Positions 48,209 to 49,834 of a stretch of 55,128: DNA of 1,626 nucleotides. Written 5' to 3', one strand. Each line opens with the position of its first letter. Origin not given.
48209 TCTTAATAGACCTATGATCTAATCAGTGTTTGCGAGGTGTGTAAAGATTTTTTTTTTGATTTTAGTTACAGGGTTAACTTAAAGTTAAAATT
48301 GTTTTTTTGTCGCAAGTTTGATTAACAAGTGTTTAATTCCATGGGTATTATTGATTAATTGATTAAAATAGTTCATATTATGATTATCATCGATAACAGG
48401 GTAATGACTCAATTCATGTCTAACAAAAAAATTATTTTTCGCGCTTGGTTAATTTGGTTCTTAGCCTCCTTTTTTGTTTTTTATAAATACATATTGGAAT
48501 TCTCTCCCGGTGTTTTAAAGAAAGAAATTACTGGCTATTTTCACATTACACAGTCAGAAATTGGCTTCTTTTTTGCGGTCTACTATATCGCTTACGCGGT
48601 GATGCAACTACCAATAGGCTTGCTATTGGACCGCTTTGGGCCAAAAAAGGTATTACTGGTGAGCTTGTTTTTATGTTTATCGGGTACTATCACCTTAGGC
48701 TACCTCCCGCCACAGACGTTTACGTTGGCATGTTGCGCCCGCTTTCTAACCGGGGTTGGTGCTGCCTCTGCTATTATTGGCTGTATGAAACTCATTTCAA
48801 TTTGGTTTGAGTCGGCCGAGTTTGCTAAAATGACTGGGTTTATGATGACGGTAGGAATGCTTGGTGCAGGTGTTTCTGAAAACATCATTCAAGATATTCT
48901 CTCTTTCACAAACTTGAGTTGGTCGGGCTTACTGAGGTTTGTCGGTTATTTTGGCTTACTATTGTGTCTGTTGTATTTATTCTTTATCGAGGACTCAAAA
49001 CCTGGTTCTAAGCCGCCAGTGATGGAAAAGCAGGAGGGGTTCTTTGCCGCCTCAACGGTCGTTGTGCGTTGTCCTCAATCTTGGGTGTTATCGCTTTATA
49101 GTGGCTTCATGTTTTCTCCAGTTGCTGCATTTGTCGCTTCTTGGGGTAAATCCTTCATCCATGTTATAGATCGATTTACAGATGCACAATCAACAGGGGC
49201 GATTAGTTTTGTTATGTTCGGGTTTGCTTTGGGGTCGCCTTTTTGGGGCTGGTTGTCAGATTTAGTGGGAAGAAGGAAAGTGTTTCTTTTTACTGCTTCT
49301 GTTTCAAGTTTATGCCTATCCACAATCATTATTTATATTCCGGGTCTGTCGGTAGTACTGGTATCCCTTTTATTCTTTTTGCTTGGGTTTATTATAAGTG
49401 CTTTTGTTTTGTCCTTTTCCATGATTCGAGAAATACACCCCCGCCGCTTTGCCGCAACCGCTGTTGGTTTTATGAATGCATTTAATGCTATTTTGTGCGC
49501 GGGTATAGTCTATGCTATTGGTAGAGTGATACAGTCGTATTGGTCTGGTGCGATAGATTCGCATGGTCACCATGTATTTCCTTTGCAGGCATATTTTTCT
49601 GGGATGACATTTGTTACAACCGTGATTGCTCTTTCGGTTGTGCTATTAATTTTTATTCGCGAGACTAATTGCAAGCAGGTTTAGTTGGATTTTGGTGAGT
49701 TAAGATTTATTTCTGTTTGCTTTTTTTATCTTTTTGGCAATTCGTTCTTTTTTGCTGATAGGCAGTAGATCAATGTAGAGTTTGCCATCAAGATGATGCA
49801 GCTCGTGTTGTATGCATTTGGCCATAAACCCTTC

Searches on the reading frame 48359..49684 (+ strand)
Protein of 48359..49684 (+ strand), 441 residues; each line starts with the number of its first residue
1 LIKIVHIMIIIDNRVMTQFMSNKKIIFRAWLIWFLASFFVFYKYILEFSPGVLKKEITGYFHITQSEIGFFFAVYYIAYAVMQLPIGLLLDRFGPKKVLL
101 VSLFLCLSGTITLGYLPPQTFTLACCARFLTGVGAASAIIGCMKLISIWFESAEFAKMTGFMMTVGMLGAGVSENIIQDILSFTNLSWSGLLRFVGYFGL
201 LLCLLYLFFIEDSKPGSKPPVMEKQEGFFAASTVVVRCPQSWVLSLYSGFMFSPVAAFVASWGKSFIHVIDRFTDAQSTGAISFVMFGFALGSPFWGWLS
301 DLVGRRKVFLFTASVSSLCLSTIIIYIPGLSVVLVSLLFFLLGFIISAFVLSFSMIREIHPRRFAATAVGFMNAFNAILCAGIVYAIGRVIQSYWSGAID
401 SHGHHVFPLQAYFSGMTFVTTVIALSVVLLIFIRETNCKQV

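Call 44: search_protein_families(library=ncbifam, proteins=[window:48359-49684:+], max_evalue=1e-15)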
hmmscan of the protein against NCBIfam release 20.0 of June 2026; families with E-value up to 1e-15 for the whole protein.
window:48359-49684:+ (441 aa): 2 families
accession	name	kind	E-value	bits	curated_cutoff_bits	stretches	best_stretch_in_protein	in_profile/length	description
TIGR00881.1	2A0104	subfamily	6.3e-25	88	407.75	1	44-396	8-376/379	phosphoglycerate transporter protein PgtP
TIGR00893.1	2A0114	subfamily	1e-20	74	395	1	61-386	24-364/399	D-galactonate transporter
